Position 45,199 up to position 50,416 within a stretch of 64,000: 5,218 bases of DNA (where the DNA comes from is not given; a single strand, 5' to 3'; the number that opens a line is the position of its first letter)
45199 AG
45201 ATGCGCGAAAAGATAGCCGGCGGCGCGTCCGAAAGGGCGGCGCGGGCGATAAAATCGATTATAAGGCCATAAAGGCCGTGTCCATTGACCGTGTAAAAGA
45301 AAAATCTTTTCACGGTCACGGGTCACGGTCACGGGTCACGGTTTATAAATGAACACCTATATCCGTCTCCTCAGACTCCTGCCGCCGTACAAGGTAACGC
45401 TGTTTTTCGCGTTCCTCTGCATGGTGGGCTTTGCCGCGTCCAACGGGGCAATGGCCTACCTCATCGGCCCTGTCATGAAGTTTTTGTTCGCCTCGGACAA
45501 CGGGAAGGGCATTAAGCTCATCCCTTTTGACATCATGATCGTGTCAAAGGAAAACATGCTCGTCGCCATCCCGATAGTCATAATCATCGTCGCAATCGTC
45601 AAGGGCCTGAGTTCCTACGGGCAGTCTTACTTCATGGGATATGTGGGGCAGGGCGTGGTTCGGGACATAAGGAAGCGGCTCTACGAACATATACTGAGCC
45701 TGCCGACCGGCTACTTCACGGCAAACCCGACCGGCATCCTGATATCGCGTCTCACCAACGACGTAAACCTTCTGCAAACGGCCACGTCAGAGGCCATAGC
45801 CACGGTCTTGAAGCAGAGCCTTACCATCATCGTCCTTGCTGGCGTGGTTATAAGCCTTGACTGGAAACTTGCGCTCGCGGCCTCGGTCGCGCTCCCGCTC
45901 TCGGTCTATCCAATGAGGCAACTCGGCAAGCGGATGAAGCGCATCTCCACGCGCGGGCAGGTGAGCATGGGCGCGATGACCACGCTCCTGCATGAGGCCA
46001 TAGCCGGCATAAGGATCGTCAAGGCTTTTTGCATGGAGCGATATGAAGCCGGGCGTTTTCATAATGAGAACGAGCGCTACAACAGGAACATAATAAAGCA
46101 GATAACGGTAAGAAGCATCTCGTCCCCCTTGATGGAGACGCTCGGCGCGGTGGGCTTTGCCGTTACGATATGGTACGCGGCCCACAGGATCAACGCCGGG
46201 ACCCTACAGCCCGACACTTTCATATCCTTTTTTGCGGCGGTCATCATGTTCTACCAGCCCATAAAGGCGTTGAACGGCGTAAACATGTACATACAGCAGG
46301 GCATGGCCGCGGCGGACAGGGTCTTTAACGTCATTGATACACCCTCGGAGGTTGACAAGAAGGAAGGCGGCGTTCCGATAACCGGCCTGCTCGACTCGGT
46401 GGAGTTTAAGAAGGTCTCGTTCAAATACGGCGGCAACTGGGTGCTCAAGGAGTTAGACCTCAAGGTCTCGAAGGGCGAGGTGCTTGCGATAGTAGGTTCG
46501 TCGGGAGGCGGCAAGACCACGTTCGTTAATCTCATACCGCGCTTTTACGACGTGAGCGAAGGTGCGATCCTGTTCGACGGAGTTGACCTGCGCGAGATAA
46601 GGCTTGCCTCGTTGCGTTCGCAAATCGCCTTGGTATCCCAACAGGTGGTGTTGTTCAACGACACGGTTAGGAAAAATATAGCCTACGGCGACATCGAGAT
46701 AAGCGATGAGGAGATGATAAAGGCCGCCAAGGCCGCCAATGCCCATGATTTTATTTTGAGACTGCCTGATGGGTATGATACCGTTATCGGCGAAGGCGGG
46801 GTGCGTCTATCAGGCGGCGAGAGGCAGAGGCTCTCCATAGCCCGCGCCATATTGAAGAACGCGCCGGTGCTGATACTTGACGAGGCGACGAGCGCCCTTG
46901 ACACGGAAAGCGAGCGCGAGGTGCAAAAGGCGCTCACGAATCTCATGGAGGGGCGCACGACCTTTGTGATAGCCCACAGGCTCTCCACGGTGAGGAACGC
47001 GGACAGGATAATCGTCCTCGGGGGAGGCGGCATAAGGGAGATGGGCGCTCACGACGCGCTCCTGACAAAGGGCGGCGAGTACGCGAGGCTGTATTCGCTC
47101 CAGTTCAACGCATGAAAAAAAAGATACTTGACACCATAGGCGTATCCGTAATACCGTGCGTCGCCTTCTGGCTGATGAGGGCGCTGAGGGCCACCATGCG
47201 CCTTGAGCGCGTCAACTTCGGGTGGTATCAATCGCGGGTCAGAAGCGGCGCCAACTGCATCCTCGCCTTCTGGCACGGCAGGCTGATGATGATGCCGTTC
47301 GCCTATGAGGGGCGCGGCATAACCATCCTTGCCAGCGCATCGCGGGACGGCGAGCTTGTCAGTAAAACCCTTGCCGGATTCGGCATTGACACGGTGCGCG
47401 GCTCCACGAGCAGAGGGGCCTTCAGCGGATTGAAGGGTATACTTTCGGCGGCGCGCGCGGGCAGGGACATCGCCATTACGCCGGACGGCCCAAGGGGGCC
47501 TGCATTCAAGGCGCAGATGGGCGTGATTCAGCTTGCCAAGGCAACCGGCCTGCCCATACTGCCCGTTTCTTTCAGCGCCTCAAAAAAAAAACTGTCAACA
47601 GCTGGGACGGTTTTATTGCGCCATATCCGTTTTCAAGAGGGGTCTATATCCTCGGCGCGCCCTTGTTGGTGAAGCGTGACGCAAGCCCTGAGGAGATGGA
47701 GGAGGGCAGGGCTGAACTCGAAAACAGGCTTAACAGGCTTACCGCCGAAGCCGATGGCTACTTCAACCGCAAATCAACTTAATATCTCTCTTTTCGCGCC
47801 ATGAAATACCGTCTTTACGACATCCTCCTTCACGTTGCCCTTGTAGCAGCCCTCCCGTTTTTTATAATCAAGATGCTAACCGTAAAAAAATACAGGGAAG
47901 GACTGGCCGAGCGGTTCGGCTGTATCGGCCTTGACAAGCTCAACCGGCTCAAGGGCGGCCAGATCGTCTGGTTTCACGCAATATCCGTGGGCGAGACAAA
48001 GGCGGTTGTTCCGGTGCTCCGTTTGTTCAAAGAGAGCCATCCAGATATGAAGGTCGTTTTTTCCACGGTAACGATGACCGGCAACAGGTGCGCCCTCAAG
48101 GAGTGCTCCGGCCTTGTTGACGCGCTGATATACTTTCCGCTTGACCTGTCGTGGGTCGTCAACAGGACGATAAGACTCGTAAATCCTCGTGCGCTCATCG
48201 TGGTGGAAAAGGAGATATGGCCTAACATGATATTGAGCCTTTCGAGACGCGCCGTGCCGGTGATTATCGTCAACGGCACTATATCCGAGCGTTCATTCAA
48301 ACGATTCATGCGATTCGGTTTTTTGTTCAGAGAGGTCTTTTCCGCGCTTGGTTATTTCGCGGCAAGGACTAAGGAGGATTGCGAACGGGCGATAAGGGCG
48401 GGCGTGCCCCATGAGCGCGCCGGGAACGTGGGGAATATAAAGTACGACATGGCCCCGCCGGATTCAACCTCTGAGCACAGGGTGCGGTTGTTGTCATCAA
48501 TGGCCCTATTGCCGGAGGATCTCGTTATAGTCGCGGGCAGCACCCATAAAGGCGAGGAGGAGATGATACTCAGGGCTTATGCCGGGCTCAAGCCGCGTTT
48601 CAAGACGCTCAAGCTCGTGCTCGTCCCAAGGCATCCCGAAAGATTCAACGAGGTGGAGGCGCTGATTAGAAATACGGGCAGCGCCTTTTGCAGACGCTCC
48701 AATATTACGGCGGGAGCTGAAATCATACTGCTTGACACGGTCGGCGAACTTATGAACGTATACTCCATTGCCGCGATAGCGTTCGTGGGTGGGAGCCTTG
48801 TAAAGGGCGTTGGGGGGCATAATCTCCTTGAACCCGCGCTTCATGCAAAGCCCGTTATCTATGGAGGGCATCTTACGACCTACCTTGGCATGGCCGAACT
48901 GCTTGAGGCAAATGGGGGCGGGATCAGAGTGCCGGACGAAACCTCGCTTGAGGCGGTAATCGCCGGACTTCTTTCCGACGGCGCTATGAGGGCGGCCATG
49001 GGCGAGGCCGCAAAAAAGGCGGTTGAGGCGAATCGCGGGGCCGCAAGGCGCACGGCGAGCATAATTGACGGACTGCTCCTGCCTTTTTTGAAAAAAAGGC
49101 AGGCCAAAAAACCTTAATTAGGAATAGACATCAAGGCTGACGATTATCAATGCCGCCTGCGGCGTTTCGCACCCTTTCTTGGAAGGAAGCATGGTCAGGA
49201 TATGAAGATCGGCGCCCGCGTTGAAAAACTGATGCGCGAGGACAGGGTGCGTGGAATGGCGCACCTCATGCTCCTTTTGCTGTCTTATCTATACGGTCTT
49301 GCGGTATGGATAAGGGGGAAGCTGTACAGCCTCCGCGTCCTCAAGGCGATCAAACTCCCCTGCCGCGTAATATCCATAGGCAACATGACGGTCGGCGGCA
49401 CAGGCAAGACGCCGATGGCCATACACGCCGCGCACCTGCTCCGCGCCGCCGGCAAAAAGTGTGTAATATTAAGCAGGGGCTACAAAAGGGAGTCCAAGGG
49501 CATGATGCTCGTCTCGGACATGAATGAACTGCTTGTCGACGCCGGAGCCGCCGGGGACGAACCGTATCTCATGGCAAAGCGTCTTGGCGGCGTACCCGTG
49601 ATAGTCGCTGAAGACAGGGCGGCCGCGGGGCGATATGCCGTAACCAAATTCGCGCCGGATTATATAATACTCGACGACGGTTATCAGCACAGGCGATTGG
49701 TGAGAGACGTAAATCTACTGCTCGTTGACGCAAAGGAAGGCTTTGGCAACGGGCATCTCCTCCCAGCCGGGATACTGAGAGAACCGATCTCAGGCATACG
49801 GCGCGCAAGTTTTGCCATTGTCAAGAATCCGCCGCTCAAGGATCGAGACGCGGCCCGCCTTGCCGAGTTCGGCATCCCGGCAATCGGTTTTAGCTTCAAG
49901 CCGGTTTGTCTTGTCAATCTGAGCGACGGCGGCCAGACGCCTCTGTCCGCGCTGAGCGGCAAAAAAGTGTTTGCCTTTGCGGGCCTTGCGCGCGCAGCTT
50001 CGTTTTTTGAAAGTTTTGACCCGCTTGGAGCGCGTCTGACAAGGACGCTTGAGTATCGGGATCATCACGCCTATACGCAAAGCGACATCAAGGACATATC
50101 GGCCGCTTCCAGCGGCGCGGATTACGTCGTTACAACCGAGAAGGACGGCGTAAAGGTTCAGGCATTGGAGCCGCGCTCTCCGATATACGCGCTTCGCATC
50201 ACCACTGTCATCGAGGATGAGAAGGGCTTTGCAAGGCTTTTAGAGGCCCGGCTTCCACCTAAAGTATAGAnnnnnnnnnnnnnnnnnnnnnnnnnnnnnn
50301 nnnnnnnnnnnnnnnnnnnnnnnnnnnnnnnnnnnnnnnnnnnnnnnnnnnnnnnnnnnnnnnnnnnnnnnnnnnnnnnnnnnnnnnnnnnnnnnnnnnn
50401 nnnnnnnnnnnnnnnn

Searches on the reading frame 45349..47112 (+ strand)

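Call 65: search_protein_families(library=pfam, proteins=[window:45349-47112:+], max_evalue=0.00001)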
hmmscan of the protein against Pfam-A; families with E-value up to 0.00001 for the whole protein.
window:45349-47112:+ (588 aa): 3 families
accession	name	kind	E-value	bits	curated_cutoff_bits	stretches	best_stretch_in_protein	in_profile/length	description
PF00664.28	ABC_membrane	-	3.3e-54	184.9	28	1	18-302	1-271/274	ABC transporter transmembrane region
PF00005.33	ABC_tran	-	6.1e-32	111.5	25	1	366-515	1-137/137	ABC transporter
PF02463.25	SMC_N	-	2.1e-07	31.1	40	1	486-555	136-209/220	RecF/RecN/SMC N terminal domain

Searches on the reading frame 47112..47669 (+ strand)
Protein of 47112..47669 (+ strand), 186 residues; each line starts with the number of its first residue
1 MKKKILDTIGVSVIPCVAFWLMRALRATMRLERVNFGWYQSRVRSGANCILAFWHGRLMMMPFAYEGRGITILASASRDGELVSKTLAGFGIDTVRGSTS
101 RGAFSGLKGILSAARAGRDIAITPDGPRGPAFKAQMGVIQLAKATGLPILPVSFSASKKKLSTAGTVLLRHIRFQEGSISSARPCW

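Call 65: search_protein_families(library=pfam, proteins=[window:47112-47669:+], max_evalue=0.00001)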
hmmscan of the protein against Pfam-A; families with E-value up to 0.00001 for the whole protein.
window:47112-47669:+ (186 aa): 1 family
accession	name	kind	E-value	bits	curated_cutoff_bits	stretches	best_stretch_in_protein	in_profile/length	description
PF04028.18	DUF374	-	5.5e-25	87.2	26.8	1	65-131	3-69/69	Domain of unknown function (DUF374)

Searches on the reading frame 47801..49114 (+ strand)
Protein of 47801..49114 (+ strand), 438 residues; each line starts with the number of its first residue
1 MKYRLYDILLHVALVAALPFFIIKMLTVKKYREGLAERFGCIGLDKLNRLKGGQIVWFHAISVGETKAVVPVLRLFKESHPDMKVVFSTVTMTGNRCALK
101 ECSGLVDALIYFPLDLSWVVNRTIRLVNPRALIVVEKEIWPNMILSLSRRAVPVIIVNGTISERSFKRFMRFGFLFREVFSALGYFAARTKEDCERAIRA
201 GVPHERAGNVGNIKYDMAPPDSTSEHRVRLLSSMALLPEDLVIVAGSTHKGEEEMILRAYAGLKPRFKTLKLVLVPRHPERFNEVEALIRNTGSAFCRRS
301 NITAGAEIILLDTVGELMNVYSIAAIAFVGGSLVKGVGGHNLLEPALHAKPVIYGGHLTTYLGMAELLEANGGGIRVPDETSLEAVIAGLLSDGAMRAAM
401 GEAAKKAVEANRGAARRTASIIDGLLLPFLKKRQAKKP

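Call 66: search_protein_families(library=pfam, proteins=[window:47801-49114:+], max_evalue=0.00001)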
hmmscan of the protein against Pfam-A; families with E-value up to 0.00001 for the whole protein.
window:47801-49114:+ (438 aa): 1 family
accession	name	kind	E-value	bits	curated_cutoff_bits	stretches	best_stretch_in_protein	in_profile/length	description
PF04413.22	Glycos_transf_N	-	2.5e-53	180.7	23.9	1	34-217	2-179/179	3-Deoxy-D-manno-octulosonic-acid transferase (kdotransferase)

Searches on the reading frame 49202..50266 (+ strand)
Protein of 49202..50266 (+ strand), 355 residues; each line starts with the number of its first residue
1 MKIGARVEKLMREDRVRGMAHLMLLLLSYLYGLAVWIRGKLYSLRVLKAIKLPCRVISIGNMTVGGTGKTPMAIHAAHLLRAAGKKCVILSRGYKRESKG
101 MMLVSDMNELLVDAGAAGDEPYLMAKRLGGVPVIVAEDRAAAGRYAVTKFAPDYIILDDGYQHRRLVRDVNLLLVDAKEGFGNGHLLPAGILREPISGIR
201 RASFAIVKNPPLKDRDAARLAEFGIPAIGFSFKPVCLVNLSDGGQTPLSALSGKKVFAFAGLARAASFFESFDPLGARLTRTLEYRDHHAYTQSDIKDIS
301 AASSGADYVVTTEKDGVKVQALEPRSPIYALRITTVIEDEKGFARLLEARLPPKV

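Call 66: search_protein_families(library=pfam, proteins=[window:49202-50266:+], max_evalue=0.00001)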
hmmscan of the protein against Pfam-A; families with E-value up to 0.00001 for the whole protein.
window:49202-50266:+ (355 aa): 1 family
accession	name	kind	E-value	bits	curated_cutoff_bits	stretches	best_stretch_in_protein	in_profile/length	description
PF02606.20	LpxK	-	1.2e-95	320.9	27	1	21-351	2-327/328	Tetraacyldisaccharide-1-P 4'-kinase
